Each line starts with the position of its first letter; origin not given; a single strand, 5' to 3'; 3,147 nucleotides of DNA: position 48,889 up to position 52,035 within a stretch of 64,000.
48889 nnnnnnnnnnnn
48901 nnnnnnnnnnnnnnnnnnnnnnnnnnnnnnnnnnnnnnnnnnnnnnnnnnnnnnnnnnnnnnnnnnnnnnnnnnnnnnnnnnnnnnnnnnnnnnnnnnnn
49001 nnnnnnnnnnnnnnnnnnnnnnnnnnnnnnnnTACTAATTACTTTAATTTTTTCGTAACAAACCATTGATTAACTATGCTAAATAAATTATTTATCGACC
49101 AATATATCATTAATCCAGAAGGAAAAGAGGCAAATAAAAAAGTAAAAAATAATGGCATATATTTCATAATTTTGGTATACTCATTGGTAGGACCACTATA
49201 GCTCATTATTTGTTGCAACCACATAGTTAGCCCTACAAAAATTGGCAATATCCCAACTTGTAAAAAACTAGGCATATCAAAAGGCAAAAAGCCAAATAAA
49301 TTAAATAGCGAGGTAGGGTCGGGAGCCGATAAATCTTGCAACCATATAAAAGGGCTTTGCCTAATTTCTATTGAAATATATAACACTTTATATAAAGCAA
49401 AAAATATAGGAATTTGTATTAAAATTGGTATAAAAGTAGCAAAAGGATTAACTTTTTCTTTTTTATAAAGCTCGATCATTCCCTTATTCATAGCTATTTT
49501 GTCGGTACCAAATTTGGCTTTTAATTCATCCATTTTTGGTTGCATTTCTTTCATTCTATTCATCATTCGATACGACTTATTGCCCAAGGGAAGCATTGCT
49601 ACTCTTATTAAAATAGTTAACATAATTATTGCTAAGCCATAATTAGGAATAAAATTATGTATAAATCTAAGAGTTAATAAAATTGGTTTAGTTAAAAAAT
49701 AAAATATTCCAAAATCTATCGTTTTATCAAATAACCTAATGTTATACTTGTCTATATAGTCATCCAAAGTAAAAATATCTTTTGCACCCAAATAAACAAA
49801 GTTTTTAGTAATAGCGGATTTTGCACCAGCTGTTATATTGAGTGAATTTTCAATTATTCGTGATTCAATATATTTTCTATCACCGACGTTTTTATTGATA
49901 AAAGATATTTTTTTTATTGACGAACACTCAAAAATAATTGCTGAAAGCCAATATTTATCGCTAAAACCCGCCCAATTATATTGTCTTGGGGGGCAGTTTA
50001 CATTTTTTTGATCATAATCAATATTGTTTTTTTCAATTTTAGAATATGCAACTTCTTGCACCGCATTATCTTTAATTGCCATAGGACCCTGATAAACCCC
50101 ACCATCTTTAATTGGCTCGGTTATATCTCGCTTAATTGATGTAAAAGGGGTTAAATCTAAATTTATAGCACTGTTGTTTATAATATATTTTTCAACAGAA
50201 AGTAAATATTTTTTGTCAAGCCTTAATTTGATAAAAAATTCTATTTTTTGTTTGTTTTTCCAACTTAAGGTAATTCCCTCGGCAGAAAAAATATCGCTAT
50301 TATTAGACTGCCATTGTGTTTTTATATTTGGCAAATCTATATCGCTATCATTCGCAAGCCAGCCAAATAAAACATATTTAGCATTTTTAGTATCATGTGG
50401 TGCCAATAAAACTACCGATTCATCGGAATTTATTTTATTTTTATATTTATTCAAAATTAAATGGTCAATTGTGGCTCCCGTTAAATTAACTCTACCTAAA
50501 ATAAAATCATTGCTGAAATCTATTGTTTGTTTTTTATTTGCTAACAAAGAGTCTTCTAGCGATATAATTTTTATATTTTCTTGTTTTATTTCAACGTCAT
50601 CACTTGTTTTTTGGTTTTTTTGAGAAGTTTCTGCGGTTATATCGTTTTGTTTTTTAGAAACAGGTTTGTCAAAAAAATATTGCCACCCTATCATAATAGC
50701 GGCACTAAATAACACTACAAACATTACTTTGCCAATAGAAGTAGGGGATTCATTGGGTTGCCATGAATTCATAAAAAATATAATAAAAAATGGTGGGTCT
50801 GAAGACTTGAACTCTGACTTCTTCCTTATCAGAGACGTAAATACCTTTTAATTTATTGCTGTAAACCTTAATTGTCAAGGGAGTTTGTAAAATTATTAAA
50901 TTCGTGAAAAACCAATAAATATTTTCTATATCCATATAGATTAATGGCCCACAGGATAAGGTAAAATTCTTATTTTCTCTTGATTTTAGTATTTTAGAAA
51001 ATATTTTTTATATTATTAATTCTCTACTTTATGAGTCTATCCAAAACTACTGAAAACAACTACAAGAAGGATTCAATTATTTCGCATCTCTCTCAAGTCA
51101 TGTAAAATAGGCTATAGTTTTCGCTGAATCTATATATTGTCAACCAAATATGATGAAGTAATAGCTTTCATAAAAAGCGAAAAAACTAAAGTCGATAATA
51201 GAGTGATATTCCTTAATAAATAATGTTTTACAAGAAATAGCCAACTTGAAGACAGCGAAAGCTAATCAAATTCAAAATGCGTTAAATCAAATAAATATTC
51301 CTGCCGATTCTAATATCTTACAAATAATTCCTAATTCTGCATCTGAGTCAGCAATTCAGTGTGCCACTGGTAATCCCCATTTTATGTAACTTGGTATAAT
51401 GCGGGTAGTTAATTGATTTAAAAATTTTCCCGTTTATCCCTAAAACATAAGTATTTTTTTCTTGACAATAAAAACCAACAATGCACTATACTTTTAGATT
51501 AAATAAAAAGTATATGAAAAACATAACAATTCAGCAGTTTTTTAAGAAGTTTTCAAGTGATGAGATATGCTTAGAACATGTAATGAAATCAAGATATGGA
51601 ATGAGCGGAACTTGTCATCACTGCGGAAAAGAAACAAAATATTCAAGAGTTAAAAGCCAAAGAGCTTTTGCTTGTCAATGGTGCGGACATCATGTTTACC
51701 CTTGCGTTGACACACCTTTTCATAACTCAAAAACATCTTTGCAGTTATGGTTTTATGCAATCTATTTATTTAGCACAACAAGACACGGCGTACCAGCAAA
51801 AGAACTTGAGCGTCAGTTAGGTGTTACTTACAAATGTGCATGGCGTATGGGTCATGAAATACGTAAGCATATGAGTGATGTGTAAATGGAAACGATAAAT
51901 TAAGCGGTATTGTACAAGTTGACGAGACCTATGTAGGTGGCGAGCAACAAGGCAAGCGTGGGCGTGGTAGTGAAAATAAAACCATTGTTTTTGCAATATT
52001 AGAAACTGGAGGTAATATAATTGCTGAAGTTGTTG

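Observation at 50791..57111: tRNA-Ile and a degenerate copy of its 3' half bracket a 6.2-kb non-housekeeping segment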

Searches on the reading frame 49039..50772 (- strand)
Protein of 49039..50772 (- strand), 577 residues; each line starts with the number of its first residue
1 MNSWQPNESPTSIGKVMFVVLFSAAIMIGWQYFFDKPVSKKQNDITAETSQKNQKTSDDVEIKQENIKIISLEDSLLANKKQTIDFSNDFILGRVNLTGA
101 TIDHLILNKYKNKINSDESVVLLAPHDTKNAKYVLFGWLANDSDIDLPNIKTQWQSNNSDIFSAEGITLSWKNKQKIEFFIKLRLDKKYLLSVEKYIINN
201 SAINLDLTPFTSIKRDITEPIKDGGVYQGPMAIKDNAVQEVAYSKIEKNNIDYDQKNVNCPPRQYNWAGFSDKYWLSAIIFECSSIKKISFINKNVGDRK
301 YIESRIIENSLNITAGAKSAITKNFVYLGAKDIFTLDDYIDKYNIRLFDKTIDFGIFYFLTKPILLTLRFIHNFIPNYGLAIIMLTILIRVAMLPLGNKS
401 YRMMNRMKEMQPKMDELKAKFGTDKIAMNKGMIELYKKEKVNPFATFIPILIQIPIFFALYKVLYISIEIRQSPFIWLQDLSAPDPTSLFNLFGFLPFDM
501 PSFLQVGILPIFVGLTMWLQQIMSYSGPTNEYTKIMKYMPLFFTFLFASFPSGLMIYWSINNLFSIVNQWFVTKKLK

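Call 7: search_protein_families(library=pfam, proteins=[window:49039-50772:-], max_evalue=0.01)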
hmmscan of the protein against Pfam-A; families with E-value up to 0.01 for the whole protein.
window:49039-50772:- (577 aa): 2 families
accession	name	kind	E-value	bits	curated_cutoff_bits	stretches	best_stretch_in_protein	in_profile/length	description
PF02096.25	60KD_IMP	-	1.6e-54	184.8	35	1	378-574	1-163/163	60Kd inner membrane protein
PF14849.12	YidC_periplas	-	1.7e-45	156.6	24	1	84-365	2-281/283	YidC periplasmic domain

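Call 10: find_encoding_contigs(protein=window:49039-50772:-, flank=10000, max_places=6)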
Protein window:49039-50772:- (577 aa): 2 contigs read that carry it; 2 places shown.
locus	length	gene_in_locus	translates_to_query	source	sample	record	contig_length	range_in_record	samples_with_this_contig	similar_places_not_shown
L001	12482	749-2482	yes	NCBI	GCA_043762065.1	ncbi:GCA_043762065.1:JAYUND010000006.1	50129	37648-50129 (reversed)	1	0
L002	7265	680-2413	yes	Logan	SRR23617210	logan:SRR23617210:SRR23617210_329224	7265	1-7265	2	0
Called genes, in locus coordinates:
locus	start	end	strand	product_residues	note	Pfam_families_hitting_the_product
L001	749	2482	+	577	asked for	PF14849:YidC_periplas, PF02096:60KD_IMP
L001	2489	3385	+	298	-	PF00005:ABC_tran (faint), PF25199:nSTAND_NTPase5 (faint), PF00448:SRP54, PF09848:SLFN-g3_helicase (weak), PF13401:AAA_22 (weak)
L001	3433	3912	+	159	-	PF01252:Peptidase_A8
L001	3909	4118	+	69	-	-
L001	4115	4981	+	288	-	PF00231:ATP-synt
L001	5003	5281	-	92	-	-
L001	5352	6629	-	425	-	-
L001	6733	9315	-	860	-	PF02861:Clp_N, PF13191:AAA_16 (weak), PF23569:NBD_SMAX1, PF00004:AAA, PF17871:AAA_lid_9, PF07724:AAA_2, PF07728:AAA_5, PF10431:ClpB_D2-small, +4 more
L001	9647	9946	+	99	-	PF01609:DDE_Tnp_1 (faint), PF13612:DDE_Tnp_1_3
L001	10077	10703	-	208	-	PF01612:DNA_pol_A_exo1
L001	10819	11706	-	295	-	PF00892:EamA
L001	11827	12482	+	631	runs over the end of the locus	PF00012:HSP70, PF06723:MreB_Mbl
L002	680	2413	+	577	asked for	PF14849:YidC_periplas, PF02096:60KD_IMP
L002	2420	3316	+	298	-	PF00005:ABC_tran (faint), PF25199:nSTAND_NTPase5 (faint), PF00448:SRP54, PF09848:SLFN-g3_helicase (weak), PF13401:AAA_22 (weak)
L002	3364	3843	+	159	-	PF01252:Peptidase_A8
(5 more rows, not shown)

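Call 11: find_related_loci(query=window:49039-50772:-, collection=genome_contigs, flank=10000)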
Query window:49039-50772:- (577 aa) in genome_contigs; peptide patterns used: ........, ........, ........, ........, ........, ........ (x = any residue, [..] = any of these).
39 stretches matched a pattern; 2 encode a relative of the query (tblastn E <= 1e-3); 2 distinct loci.
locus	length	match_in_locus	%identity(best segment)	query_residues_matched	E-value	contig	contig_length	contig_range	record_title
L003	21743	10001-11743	32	15-575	2e-104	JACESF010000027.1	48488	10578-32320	MAG: Hyphomicrobiales bacterium isolate MCMED-G09 Rhizobiales-MCMED-G09-C27, whole genome shotgun sequence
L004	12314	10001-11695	33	16-575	7e-104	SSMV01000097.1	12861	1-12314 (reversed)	MAG: Bradyrhizobium sp. isolate LY.7 97, whole genome shotgun sequence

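Call 14: find_homologous_proteins(query=window:49039-50772:-, max_evalue=1e-30)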
Query window:49039-50772:- (577 aa): 4608 proteins with E <= 1e-30 among 8000 candidates; the best 120 are listed.
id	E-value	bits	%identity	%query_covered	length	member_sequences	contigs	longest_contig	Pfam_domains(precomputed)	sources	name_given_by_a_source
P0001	0.0e+0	1293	100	100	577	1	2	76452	PF02096.27,PF14849.13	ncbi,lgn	-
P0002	1.3e-231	788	62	100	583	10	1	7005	PF02096.27,PF14849.13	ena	-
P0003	1.1e-176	607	69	66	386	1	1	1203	PF02096.27,PF14849.13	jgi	jgi:YidC/Oxa1 family membrane protein insertase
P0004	9.9e-142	491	43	99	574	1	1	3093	PF02096.27,PF14849.13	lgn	-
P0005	1.6e-140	487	42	99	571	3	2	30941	PF02096.27,PF14849.13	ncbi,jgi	jgi:YidC/Oxa1 family membrane protein insertase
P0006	7.9e-135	469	42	97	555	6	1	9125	PF02096.27,PF14849.13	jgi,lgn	jgi:YidC/Oxa1 family membrane protein insertase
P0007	1.1e-132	461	42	97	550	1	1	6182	PF02096.27,PF14849.13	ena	-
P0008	2.6e-132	460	42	97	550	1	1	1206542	PF02096.27,PF14849.13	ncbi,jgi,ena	jgi:YidC/Oxa1 family membrane protein insertase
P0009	5.2e-132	459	42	97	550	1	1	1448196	PF02096.27,PF14849.13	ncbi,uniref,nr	ncbi:membrane protein insertase YidC [Candidatus Bandiella numerosa]|uniref:membrane protein inserta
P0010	6.0e-132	459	42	97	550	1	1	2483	PF02096.27,PF14849.13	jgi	jgi:YidC/Oxa1 family membrane protein insertase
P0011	1.3e-131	458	39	96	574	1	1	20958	PF02096.27,PF14849.13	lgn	-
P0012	1.3e-131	458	42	97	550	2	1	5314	PF02096.27,PF14849.13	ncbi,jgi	-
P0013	1.5e-131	458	42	97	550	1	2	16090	PF02096.27,PF14849.13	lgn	-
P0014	5.2e-131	456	39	97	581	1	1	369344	PF02096.27,PF14849.13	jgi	-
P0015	8.8e-131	455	37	98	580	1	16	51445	PF02096.27,PF14849.13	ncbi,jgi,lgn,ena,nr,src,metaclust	ncbi:MAG: membrane protein insertase YidC [Alphaproteobacteria bacterium RIFCSPLOWO2_01_FULL_40_26]|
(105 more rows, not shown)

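Call 15: find_encoding_contigs(protein=P0002, flank=10000, max_places=4)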
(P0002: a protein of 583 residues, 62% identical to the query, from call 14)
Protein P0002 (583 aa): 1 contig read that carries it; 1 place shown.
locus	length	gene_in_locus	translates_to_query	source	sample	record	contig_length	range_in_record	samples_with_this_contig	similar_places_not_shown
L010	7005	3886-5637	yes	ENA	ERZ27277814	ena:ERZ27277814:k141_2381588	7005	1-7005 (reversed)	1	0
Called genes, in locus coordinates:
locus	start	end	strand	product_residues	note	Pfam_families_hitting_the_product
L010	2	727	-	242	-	?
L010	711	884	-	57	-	-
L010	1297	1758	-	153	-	PF00578:AhpC-TSA, PF08534:Redoxin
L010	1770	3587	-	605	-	PF00317:Ribonuc_red_lgN, PF02867:Ribonuc_red_lgC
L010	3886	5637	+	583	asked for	PF14849:YidC_periplas, PF02096:60KD_IMP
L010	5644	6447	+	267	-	PF02405:MlaE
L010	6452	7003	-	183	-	?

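Call 16: find_encoding_contigs(protein=P0005, flank=10000, max_places=3)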
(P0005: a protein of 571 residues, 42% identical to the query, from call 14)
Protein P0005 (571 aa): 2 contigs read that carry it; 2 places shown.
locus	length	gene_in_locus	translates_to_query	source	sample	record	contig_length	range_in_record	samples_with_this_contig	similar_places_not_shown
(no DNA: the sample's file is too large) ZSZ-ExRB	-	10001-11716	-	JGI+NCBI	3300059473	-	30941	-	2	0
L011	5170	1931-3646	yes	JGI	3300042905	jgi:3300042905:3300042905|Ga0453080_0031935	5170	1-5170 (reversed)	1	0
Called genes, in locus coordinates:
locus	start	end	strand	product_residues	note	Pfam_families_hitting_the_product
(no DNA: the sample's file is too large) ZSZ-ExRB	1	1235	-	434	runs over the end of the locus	-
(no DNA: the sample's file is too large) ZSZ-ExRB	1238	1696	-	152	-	PF00578:AhpC-TSA, PF08534:Redoxin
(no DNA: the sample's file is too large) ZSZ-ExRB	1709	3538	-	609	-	PF00317:Ribonuc_red_lgN, PF02867:Ribonuc_red_lgC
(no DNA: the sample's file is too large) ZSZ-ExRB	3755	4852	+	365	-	PF01926:MMR_HSR1, PF02421:FeoB_N, PF06071:YchF-GTPase_C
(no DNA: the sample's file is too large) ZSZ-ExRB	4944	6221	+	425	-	PF00285:Citrate_synt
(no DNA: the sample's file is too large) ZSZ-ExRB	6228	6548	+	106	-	PF05258:DciA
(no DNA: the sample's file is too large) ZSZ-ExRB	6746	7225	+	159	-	PF01381:HTH_3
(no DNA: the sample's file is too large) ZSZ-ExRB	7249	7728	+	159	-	PF02021:UPF0102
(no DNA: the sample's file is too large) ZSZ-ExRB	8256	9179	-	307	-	PF02498:Bro-N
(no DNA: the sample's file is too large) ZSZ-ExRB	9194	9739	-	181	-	PF12762:DDE_Tnp_IS1595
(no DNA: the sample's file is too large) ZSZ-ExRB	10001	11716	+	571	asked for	PF14849:YidC_periplas, PF02096:60KD_IMP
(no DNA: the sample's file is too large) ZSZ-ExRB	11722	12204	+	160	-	-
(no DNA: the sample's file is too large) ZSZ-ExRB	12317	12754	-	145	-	PF13279:4HBT_2, PF03061:4HBT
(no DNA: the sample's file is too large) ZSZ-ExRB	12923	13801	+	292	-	PF02086:MethyltransfD12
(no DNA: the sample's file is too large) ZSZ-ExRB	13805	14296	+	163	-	PF13588:HSDR_N_2 (faint), PF20472:PDDEXK_11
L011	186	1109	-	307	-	PF02498:Bro-N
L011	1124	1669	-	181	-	PF12762:DDE_Tnp_IS1595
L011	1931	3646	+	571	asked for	PF14849:YidC_periplas, PF02096:60KD_IMP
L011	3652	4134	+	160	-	-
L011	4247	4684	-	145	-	PF13279:4HBT_2, PF03061:4HBT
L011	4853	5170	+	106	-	?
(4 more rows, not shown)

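Call 40: find_encoding_contigs(protein=P0009, flank=3000, max_places=1)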
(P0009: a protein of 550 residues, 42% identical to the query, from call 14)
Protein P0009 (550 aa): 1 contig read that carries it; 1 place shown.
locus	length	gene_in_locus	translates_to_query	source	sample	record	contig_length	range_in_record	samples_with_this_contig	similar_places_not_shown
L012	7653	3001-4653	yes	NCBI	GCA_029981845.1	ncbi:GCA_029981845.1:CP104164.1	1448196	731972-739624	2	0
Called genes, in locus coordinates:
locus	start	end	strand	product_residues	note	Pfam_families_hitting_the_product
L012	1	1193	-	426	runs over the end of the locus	PF00083:Sugar_tr, PF07690:MFS_1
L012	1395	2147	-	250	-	PF03167:UDG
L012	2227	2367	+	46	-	PF00468:Ribosomal_L34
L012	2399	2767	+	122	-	PF00825:Ribonuclease_P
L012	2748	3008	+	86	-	PF01809:YidD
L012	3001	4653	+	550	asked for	PF14849:YidC_periplas, PF02096:60KD_IMP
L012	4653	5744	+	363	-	PF00733:Asn_synthase (weak), PF03054:tRNA_Me_trans, PF20259:tRNA_Me_trans_M, PF20258:tRNA_Me_trans_C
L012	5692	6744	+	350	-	PF02606:LpxK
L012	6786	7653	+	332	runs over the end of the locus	PF00146:NADHdh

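Call 41: find_encoding_contigs(protein=P0004, flank=3000, max_places=1)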
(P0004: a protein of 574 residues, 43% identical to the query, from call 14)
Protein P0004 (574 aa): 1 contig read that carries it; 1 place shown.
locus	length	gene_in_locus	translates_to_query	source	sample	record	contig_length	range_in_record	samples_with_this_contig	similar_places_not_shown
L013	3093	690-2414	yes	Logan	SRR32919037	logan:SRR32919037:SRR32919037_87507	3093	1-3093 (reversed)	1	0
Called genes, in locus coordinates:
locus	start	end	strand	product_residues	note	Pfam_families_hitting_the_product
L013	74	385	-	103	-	PF04355:BamE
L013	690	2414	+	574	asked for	PF14849:YidC_periplas, PF02096:60KD_IMP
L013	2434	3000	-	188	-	PF13420:Acetyltransf_4 (weak), PF13527:Acetyltransf_9 (faint), PF00583:Acetyltransf_1, PF13673:Acetyltransf_10, PF13508:Acetyltransf_7, PF14542:Acetyltransf_CG (faint)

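Call 42: find_encoding_contigs(protein=P0015, flank=3000, max_places=1)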
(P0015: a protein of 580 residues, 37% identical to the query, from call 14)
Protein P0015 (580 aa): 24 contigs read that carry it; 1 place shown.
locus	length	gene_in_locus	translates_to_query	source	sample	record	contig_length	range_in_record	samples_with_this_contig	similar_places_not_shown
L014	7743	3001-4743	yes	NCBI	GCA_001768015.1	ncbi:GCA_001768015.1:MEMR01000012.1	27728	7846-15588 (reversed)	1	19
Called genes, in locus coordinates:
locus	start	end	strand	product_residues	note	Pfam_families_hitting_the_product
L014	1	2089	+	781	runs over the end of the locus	PF02190:LON_substr_bdg, PF00004:AAA, PF07728:AAA_5 (weak), PF22667:Lon_lid, PF05362:Lon_C, PF13541:ChlI (faint)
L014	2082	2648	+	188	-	PF06414:Zeta_toxin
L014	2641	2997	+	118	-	-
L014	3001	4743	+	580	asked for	PF14849:YidC_periplas, PF02096:60KD_IMP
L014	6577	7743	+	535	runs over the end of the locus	PF07690:MFS_1 (weak)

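Call 60: find_related_loci(query=window:49039-50772:-, collection=metagenome_contigs, flank=8000)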
Query window:49039-50772:- (577 aa) in metagenome_contigs; peptide patterns used: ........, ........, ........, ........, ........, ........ (x = any residue, [..] = any of these).
115 stretches matched a pattern, but none encodes a relative of the query by tblastn (E <= 1e-3).

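Call 62: find_related_loci(query=A4, collection=metagenome_contigs, flank=8000)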
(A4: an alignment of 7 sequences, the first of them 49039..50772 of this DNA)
Query A4 (577 aa) in metagenome_contigs; peptide patterns used: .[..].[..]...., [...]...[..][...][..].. (x = any residue, [..] = any of these).
600 stretches matched a pattern (row limit reached: there are more); 430 encode a relative of the query (tblastn E <= 1e-3); the best 80 are kept; 80 distinct loci.
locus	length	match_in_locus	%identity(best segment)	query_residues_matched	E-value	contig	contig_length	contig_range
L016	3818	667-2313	42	8-574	2e-139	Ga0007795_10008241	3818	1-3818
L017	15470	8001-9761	37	16-577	3e-133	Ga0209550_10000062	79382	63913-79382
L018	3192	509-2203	38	3-577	5e-137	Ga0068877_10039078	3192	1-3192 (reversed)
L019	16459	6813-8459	41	15-574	2e-131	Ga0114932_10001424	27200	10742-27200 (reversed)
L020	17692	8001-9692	37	16-577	3e-131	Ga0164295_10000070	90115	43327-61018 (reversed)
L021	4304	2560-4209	38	16-575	7e-133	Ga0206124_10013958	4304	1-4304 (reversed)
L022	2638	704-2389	36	12-576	2e-137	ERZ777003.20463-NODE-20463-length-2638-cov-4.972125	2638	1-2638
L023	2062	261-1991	37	16-576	1e-139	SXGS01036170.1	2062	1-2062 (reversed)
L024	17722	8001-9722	37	16-576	3e-130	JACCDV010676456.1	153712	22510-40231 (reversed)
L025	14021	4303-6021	38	16-576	2e-129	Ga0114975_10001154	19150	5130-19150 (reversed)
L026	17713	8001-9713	37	16-576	2e-129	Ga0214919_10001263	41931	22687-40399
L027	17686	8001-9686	36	16-576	2e-129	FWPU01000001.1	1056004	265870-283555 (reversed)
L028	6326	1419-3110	36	16-576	2e-129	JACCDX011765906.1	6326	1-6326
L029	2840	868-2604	39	5-577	1e-134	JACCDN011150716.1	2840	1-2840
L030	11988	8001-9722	35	16-576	3e-128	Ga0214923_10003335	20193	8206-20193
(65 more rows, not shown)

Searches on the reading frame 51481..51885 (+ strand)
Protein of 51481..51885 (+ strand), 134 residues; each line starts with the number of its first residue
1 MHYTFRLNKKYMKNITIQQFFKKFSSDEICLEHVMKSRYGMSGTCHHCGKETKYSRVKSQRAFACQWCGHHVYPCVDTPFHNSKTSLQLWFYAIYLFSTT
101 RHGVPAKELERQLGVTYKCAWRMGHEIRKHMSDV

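Call 7: search_protein_families(library=pfam, proteins=[window:51481-51885:+], max_evalue=0.01)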
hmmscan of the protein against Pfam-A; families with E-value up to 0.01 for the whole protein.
window:51481-51885:+ (134 aa): 2 families
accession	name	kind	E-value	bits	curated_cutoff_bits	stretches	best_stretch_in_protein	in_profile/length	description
PF12760.12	Zn_ribbon_IS1595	-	3.2e-07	30.6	25.4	1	26-71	2-46/46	Transposase zinc-ribbon domain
PF07282.18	Cas12f1-like_TNB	-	0.0048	17.5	26.3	1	37-71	24-49/60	Cas12f1-like, TNB domain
